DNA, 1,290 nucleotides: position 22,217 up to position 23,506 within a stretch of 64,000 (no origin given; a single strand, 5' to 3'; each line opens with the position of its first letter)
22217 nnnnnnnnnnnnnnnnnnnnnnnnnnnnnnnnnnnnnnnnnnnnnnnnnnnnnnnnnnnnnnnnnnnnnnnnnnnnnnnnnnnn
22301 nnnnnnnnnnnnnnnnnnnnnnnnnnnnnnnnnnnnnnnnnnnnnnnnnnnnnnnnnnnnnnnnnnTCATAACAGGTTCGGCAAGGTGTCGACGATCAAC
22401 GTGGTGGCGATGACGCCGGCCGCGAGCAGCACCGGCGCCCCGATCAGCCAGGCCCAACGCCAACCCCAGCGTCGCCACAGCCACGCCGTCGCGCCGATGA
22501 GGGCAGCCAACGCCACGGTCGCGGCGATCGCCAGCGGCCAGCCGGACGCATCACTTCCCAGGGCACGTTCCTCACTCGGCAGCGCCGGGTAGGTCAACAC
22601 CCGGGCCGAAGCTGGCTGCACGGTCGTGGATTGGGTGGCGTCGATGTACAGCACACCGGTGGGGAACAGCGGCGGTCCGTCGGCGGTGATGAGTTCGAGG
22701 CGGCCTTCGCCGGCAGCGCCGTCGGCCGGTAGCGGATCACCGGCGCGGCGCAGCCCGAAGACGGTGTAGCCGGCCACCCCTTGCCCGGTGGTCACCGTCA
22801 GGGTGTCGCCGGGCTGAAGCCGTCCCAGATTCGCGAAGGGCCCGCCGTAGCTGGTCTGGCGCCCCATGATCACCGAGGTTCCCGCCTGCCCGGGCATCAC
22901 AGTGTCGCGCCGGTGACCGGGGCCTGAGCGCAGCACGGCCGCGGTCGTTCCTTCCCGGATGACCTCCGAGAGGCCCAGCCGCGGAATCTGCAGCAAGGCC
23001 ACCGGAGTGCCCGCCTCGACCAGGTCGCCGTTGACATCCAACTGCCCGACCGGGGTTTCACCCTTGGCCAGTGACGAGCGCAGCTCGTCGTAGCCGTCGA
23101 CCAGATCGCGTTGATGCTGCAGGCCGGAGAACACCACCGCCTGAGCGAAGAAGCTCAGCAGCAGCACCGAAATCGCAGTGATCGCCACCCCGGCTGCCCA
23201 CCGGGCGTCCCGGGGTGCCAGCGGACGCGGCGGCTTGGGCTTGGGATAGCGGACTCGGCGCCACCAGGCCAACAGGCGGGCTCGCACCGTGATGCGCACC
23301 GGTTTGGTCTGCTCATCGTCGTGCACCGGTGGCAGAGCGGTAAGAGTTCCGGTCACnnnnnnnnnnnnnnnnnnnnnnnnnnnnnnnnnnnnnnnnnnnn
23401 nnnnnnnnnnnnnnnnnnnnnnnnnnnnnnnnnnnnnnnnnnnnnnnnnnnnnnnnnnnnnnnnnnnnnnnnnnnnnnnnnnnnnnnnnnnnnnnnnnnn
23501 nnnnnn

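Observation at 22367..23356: Sortase-fold protein with both the catalytic His and Cys replaced, and no Cys in the whole protein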

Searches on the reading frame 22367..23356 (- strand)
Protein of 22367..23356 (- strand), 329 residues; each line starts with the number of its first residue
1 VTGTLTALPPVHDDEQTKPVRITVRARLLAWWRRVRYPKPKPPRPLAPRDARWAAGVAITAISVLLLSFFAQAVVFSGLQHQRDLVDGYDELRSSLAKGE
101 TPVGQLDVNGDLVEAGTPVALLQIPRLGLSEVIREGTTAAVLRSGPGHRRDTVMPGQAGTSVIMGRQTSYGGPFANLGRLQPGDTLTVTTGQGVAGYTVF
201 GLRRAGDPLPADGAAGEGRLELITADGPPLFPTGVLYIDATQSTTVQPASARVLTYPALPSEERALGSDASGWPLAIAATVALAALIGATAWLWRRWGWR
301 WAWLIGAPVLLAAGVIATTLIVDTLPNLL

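Call 3: search_protein_families(library=pfam, proteins=[window:22367-23356:-], max_evalue=0.01)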
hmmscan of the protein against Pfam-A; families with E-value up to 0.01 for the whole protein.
window:22367-23356:- (329 aa): 2 families
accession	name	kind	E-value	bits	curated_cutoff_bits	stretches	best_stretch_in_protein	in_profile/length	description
PF04203.18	Sortase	-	1.7e-14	54.1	26.6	1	122-203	1-83/125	Sortase domain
PF07690.21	MFS_1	-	0.00044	19.7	33.4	1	263-326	120-177/347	Major Facilitator Superfamily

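Call 4: search_protein_families(library=ncbifam, proteins=[window:22367-23356:-], max_evalue=0.01)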
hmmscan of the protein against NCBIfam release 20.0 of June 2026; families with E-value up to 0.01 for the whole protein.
window:22367-23356:- (329 aa): 7 families
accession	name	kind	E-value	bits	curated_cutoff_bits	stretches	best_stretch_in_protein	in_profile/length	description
NF033747.1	class_E_sortase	subfamily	1.6e-19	70.6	160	1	57-255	7-169/211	class E sortase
NF058671.1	sortase_SrtD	exception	2.5e-10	40.3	140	1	109-199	54-141/187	class D sortase, LPxTATN-specific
NF033746.1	class_D_sortase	subfamily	5.5e-09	36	165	1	114-199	5-87/135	class D sortase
TIGR01076.1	sortase_fam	subfamily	1.1e-06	28.5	39.35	1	121-200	2-84/136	sortase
TIGR03784.1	marine_sortase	equivalog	3.7e-06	26.7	158.25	1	117-195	49-124/174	class GN sortase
NF033745.1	class_C_sortase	subfamily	2.5e-05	24.1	160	1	112-200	86-177/220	class C sortase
NF033748.1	class_F_sortase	subfamily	0.0002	21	166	1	150-203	51-107/155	class F sortase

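Call 5: search_solved_structures(query=window:22367-23356:-, max_evalue=1, show_alignments=4)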
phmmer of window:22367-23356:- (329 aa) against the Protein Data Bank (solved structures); distinct sequences matched with E-value up to 1: 21.
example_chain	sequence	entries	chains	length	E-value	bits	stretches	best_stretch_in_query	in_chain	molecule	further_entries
5uus_A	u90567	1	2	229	4.6e-11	45.9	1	114-206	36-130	Possible sortase-like protein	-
5go5_A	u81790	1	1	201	1e-10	44.8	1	115-197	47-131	sortase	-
5go6_A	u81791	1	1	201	1.1e-10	44.7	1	115-197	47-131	Putative secreted protein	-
4d70_A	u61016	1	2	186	1.4e-10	44.3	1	113-199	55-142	SORTASE FAMILY PROTEIN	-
5cuw_A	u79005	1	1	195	2e-05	27.4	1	113-198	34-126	SrtE1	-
5utt_A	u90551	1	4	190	9.3e-05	25.2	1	116-194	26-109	Sortase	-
8t28_A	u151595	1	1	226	0.00084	22.1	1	119-209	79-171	Class C sortase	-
8guu_A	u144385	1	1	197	0.015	18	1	114-188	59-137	Sortase-like protein, putative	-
4g1h_A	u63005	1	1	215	0.018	17.7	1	113-208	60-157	Sortase family protein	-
8gr6_A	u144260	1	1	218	0.018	17.7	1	115-188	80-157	Sortase-like protein, putative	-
3o0p_A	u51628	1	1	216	0.023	17.3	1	112-197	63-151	Sortase family protein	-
4d7w_A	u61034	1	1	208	0.034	16.8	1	103-202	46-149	SORTASE FAMILY PROTEIN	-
2xwg_A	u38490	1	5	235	0.06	16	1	118-192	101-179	SORTASE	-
3re9_A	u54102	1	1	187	0.071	15.7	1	112-188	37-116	Sortase-like protein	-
2ln7_A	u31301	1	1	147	0.14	14.8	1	115-189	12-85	LPXTG-site transpeptidase family protein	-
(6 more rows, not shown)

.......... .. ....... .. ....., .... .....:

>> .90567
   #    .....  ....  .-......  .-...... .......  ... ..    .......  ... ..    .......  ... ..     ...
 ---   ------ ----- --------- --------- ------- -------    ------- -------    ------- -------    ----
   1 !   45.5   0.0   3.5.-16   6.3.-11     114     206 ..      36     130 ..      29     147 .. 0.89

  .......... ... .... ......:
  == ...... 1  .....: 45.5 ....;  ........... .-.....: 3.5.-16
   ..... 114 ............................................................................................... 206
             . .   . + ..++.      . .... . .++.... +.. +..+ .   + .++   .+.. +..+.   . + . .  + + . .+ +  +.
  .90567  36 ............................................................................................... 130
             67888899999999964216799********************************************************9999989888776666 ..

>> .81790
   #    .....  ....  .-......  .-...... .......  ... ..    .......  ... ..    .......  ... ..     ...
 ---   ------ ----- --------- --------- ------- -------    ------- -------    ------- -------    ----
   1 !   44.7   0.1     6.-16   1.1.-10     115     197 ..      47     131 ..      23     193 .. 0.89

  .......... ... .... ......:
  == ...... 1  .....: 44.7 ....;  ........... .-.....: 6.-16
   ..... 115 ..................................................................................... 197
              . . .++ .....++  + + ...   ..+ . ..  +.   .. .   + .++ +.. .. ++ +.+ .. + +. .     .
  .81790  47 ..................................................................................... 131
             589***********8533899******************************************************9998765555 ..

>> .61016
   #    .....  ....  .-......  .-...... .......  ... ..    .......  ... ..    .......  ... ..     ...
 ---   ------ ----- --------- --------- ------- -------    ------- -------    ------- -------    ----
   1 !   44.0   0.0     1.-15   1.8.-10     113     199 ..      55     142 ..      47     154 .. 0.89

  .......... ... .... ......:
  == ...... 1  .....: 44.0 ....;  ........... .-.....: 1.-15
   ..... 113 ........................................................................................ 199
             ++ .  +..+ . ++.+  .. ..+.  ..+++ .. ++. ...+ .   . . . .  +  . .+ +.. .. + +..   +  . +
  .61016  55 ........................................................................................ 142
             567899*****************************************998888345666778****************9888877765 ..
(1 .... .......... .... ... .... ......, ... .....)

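Call 6: find_homologous_proteins(query=window:22367-23356:-)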
Query window:22367-23356:- (329 aa): 765 proteins with E <= 0.001 among 8000 candidates; the best 120 are listed.
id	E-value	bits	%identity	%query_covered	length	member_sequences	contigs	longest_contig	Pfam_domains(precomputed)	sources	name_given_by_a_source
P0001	1.7e-193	661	91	100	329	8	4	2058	PF04203.19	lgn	-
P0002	5.4e-193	659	91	100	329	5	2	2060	PF04203.19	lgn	-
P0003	2.3e-188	644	89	100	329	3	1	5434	PF04203.19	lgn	-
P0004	5.6e-158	544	76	100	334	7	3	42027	PF04203.19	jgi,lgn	jgi:hypothetical protein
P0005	2.4e-155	535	76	100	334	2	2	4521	PF04203.19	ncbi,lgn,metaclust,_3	metaclust:\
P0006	8.0e-125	435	70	90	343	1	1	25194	PF04203.19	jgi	jgi:sortase A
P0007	3.6e-122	426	69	90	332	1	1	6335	PF04203.19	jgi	jgi:sortase A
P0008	2.0e-120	420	68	88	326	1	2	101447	PF04203.19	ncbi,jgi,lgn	jgi:sortase A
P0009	1.0e-118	415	65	95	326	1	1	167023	PF04203.19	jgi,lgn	jgi:sortase A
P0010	3.1e-104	367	62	89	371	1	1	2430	PF04203.19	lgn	-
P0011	1.4e-103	365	61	88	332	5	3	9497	PF04203.19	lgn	-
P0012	1.5e-103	365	62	88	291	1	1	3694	PF04203.19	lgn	-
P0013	4.0e-103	363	60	85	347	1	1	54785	PF04203.19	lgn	-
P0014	1.2e-102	362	60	89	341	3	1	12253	PF04203.19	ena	-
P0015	1.3e-102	362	61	87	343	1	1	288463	PF04203.19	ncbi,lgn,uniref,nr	ncbi:sortase [Myceligenerans pegani]|uniref:Class E sortase n=1 Tax=Myceligenerans pegani TaxID=2776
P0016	5.5e-102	360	62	87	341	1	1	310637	PF04203.19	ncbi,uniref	ncbi:sortase [Promicromonospora sp. NPDC090134]|uniref:sortase n=1 Tax=Promicromonospora sp. NPDC090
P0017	5.5e-102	360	61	90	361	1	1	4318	PF04203.19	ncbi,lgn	-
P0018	3.9e-101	357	58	88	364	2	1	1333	PF04203.19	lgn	-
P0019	1.6e-100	355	59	86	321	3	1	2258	PF04203.19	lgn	-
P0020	2.1e-100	354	61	86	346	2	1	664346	PF04203.19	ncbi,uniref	ncbi:sortase [Promicromonospora sukumoe]|uniref:sortase n=1 Tax=Promicromonospora sukumoe TaxID=8838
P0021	2.5e-100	354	58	89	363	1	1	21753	PF04203.19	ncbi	-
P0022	1.2e-99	352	56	96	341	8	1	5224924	PF04203.19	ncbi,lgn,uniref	ncbi:sortase [Promicromonospora sp. Populi]|uniref:sortase n=1 Tax=Promicromonospora sp. Populi TaxI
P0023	1.6e-99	352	58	86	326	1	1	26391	PF04203.19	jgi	jgi:sortase A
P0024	2.7e-99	351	58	89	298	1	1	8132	PF04203.19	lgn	-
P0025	4.4e-99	350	59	88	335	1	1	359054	PF04203.19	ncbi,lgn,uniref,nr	ncbi:LPXTG-site transpeptidase (sortase) family protein [Glaciihabitans tibetensis]|uniref:LPXTG-sit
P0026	5.2e-99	350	59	87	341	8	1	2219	PF04203.19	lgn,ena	-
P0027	5.7e-99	350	60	85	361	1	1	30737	PF04203.19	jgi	jgi:LPXTG-site transpeptidase (sortase) family protein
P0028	6.0e-99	350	59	88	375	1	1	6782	PF04203.19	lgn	-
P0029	7.2e-99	349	60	87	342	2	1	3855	PF04203.19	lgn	-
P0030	1.0e-98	349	59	88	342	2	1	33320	PF04203.19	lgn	-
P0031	1.1e-98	349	59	89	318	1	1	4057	PF04203.19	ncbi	ncbi:MAG: sortase [Cryobacterium sp.]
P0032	1.1e-98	349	59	90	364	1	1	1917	PF04203.19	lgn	-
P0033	1.6e-98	348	59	85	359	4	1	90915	PF04203.19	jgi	jgi:LPXTG-site transpeptidase (sortase) family protein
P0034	2.0e-98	348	58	90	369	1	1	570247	PF04203.19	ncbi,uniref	ncbi:sortase [Luethyella okanaganae]|uniref:Sortase n=1 Tax=Luethyella okanaganae TaxID=69372 RepID=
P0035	3.7e-98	347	56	96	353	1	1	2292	PF04203.19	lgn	-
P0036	4.6e-98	347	58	90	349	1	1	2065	PF04203.19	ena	-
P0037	6.4e-98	346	59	90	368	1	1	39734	PF04203.19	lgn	-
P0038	8.6e-98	346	57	85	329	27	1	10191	PF04203.19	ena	-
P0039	1.5e-97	345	58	88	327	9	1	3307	PF04203.19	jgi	jgi:hypothetical protein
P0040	3.3e-97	344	57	87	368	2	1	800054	PF04203.19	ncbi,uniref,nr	ncbi:sortase [Agromyces badenianii]|uniref:sortase n=1 Tax=Agromyces badenianii TaxID=2080742 RepID=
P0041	3.5e-97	344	57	89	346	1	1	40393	PF04203.19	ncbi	-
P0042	4.8e-97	343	58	86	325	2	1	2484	PF04203.19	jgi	jgi:sortase A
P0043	4.9e-97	343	57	85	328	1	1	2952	PF04203.19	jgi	jgi:sortase A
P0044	4.9e-97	343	59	89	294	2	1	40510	PF04203.19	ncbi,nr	ncbi:MAG: class E sortase [Bifidobacteriaceae bacterium]|nr:class E sortase [Bifidobacteriaceae bact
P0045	5.6e-97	343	58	87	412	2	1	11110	PF04203.19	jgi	jgi:LPXTG-site transpeptidase (sortase) family protein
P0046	9.3e-97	343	60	87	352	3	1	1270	PF04203.19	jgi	-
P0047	1.3e-96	342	58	88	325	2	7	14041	PF04203.19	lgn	-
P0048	1.6e-96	342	56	90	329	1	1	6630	PF04203.19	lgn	-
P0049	2.7e-96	341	59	87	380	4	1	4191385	PF04203.19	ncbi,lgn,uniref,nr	ncbi:sortase A [Microbacterium natoriense]|uniref:Sortase A n=1 Tax=Microbacterium natoriense TaxID=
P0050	1.1e-95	339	58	88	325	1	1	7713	PF04203.19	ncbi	-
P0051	1.3e-95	339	58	88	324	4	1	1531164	PF04203.19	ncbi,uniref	ncbi:sortase domain-bontaining protein [Microbacterium sp. NPDC089698]|uniref:sortase domain-contain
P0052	3.1e-95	337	56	88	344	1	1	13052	PF04203.19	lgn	-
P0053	3.4e-95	337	57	88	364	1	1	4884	PF04203.19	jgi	jgi:sortase A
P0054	4.1e-95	337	59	85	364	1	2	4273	PF04203.19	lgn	-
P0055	5.4e-95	337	58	88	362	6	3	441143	PF04203.19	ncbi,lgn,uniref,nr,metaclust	ncbi:sortase [Cryobacterium sp. TMT1-3]|uniref:Sortase n=1 Tax=Cryobacterium luteum TaxID=1424661 Re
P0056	5.7e-95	337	59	86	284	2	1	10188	PF04203.19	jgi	jgi:LPXTG-site transpeptidase (sortase) family protein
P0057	7.5e-95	336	56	88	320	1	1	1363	PF04203.19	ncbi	-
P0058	9.4e-95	336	58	87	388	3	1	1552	PF04203.19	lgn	-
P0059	2.1e-94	335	57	88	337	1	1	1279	PF04203.19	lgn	-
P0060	2.4e-94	335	57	84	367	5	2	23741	PF04203.19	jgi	jgi:hypothetical protein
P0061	2.5e-94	335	56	90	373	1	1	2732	PF04203.19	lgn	-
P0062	2.8e-94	334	56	90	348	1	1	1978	PF04203.19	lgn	-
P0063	3.3e-94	334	57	85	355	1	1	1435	PF04203.19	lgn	-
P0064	4.1e-94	334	58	86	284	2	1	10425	PF04203.19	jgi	jgi:LPXTG-site transpeptidase (sortase) family protein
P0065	4.7e-94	334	56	90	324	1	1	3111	PF04203.19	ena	-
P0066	5.3e-94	333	56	90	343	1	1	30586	PF04203.19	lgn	-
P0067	5.7e-94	333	56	91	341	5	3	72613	PF04203.19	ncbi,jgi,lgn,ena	-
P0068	9.8e-94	333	57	90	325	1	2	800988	PF04203.19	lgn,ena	-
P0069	1.4e-93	332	58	85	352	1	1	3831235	PF04203.19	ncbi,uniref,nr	ncbi:sortase [Salinibacterium sp. ZJ450]|uniref:sortase n=1 Tax=Salinibacterium sp. ZJ450 TaxID=2708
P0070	2.8e-93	331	60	81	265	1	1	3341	PF04203.19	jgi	jgi:LPXTG-site transpeptidase (sortase) family protein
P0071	8.0e-93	330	55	88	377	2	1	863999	PF04203.19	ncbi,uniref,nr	ncbi:sortase [Compostimonas suwonensis]|uniref:sortase n=1 Tax=Compostimonas suwonensis TaxID=104839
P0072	9.2e-93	329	55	89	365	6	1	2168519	PF04203.19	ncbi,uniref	ncbi:sortase [Microbacterium sp. A1-JK]|uniref:sortase n=1 Tax=Microbacterium sp. A1-JK TaxID=317751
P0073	1.1e-92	329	57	88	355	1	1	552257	PF04203.19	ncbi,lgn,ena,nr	ncbi:MAG: sortase [Leifsonia xyli]|nr:MAG: sortase [Leifsonia xyli]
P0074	2.9e-92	328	57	88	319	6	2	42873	PF04203.19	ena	-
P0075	3.0e-92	328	58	87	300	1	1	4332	PF04203.19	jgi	jgi:hypothetical protein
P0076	5.4e-92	327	59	84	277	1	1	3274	PF04203.19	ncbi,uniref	ncbi:sortase domain-containing protein, partial [Microbacterium sp. CPCC 204701]|uniref:sortase doma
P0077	5.5e-92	327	56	88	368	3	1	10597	PF04203.19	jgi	jgi:LPXTG-site transpeptidase (sortase) family protein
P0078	8.4e-92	326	58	88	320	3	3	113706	PF04203.19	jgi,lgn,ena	-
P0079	9.4e-92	326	54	88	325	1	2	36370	PF04203.19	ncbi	ncbi:MAG TPA: class E sortase [Gryllotalpicola sp.]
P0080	1.2e-91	326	60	81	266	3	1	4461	PF04203.19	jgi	jgi:hypothetical protein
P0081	1.2e-91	326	55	90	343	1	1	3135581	PF04203.19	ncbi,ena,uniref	ncbi:sortase [Leucobacter luti]|uniref:sortase n=1 Tax=Leucobacter luti TaxID=340320 RepID=UPI003D07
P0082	9.1e-91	323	57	81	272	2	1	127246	PF04203.19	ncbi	-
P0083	1.1e-90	323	56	87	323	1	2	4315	PF04203.19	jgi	jgi:sortase A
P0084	1.7e-90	322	53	90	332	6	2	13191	PF04203.19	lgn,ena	-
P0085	4.8e-90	320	55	84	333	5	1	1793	PF04203.19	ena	-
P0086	6.7e-90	320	59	81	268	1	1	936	PF04203.19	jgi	-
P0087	6.9e-90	320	60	77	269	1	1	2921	PF04203.19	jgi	jgi:LPXTG-site transpeptidase (sortase) family protein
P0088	7.4e-90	320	56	88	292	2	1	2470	PF04203.19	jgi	jgi:sortase A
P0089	8.2e-90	320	58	81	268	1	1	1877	PF04203.19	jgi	jgi:LPXTG-site transpeptidase (sortase) family protein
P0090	9.2e-90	320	55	88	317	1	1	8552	PF04203.19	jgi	jgi:sortase A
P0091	1.1e-89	319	56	85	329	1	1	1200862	PF04203.19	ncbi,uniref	ncbi:sortase [Microbacterium sp. X-17]|uniref:sortase n=1 Tax=Microbacterium sp. X-17 TaxID=3144404 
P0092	1.2e-89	319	54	87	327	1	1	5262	PF04203.19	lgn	-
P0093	1.2e-89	319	55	87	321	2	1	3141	PF04203.19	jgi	-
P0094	2.0e-89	318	56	86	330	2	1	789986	PF04203.19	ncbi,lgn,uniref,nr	ncbi:sortase domain-bontaining protein [Aeromicrobium sp. Leaf350]|uniref:sortase domain-containing 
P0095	2.2e-89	318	54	88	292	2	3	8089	PF04203.19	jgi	jgi:sortase (surface protein transpeptidase)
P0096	2.2e-89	318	55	88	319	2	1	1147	PF04203.19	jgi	jgi:sortase A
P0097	2.6e-89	318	58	82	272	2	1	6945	PF04203.19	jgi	jgi:LPXTG-site transpeptidase (sortase) family protein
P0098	4.4e-89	317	55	88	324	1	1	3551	PF04203.19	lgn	-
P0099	9.5e-89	316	59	81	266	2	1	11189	PF04203.19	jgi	jgi:LPXTG-site transpeptidase (sortase) family protein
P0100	1.2e-88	316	55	85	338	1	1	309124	PF04203.19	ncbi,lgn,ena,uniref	ncbi:sortase [uncultured Microbacterium sp.]|uniref:sortase n=1 Tax=uncultured Microbacterium sp. Ta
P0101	1.4e-88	316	54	88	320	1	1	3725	PF04203.19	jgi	jgi:sortase A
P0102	1.4e-88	316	55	88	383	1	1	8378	PF04203.19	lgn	-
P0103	1.4e-88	316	56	88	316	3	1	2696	PF04203.19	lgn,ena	-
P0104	5.1e-88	314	57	81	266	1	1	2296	PF04203.19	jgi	jgi:LPXTG-site transpeptidase (sortase) family protein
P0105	6.1e-88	314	54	88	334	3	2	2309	PF04203.19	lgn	-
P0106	8.9e-88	313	56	88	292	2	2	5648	PF04203.19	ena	-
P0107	9.0e-88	313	54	79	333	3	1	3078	PF04203.19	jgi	jgi:sortase A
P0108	2.0e-87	312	55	90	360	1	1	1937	PF04203.19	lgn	-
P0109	2.4e-87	312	54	88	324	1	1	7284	PF04203.19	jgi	jgi:sortase A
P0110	3.6e-87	311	54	88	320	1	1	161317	PF04203.19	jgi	jgi:sortase A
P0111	4.4e-87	311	55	88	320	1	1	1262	PF04203.19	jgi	jgi:sortase A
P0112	4.8e-87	311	58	80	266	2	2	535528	PF04203.19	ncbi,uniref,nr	ncbi:sortase [Cellulomonas soli]|uniref:Sortase n=1 Tax=Cellulomonas soli TaxID=931535 RepID=A0A512P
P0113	6.2e-87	310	54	85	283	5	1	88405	PF04203.19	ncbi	ncbi:sortase [Brooklawnia cerclae]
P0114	1.1e-86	309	57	82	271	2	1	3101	PF04203.19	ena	-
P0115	1.2e-86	309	56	78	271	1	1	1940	PF04203.19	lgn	-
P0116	1.4e-86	309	56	81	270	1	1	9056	PF04203.19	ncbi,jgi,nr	ncbi:MAG: class E sortase [Bifidobacteriaceae bacterium]|jgi:LPXTG-site transpeptidase (sortase) fam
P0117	1.4e-86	309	54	92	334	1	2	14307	PF04203.19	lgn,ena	-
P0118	3.2e-86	308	57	82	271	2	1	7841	PF04203.19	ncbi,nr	ncbi:MAG: class E sortase [Bifidobacteriaceae bacterium]|nr:class E sortase [Bifidobacteriaceae bact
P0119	1.4e-85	306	51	90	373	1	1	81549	PF04203.19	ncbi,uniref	ncbi:sortase domain-bontaining protein [Microbacterium sp. P07]|uniref:sortase n=1 Tax=Microbacteriu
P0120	6.1e-85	304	52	85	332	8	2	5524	PF04203.19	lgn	-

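Call 12: find_encoding_contigs(protein=P0022, flank=10000, max_places=2)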
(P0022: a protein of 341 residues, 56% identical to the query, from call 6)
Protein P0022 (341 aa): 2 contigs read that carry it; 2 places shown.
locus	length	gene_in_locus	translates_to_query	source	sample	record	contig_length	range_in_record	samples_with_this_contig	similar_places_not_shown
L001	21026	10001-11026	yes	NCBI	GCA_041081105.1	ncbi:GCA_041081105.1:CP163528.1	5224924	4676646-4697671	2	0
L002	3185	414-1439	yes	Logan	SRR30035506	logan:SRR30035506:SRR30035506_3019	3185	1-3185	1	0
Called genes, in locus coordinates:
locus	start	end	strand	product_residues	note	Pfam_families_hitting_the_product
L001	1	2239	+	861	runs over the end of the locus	-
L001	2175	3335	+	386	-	PF12849:PBP_like_2 (weak)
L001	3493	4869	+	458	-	PF16640:Big_3_5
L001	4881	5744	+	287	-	PF16640:Big_3_5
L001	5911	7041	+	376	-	PF01381:HTH_3, PF13560:HTH_31, PF06114:Peptidase_M78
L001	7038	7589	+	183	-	PF11848:DUF3368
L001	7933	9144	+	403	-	-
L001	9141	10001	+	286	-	-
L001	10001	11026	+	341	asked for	PF04203:Sortase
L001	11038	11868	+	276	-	PF02463:SMC_N (faint), PF00005:ABC_tran, PF13304:AAA_21 (weak)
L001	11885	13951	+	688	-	PF07714:PK_Tyr_Ser-Thr, PF00069:Pkinase, PF03793:PASTA (weak)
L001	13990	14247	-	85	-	PF20120:DUF6510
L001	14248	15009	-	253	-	PF00970:FAD_binding_6, PF00175:NAD_binding_1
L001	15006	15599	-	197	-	PF00174:Oxidored_molyb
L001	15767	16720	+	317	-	PF04542:Sigma70_r2, PF08281:Sigma70_r4_2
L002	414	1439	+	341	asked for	PF04203:Sortase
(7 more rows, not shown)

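Call 13: find_encoding_contigs(protein=P0049, flank=10000, max_places=2)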
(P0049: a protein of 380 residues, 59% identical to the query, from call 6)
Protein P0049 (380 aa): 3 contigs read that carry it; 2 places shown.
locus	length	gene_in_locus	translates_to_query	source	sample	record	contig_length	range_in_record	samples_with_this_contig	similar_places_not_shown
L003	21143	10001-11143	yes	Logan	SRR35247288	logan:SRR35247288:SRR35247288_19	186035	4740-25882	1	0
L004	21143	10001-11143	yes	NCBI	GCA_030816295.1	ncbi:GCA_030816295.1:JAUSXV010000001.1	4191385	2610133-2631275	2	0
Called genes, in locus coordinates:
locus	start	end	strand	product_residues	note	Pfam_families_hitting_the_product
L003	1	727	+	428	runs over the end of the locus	PF00528:BPD_transp_1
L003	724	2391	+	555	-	PF12849:PBP_like_2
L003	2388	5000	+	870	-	-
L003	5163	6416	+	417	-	-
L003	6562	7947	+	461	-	-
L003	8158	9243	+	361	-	-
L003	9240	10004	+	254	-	-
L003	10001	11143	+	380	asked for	PF04203:Sortase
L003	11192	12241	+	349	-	PF02463:SMC_N (faint), PF00005:ABC_tran, PF13304:AAA_21 (faint)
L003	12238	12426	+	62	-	-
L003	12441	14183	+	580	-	PF00069:Pkinase, PF07714:PK_Tyr_Ser-Thr, PF03793:PASTA (weak)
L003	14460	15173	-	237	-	PF00929:RNase_T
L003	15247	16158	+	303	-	PF00561:Abhydrolase_1, PF12146:Hydrolase_4, PF12697:Abhydrolase_6, PF06821:Ser_hydrolase (faint), PF08386:Abhydrolase_4 (weak)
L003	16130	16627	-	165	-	PF13404:HTH_AsnC-type, PF13412:HTH_24, PF01037:AsnC_trans_reg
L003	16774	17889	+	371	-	PF00676:E1_dh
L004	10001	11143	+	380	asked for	PF04203:Sortase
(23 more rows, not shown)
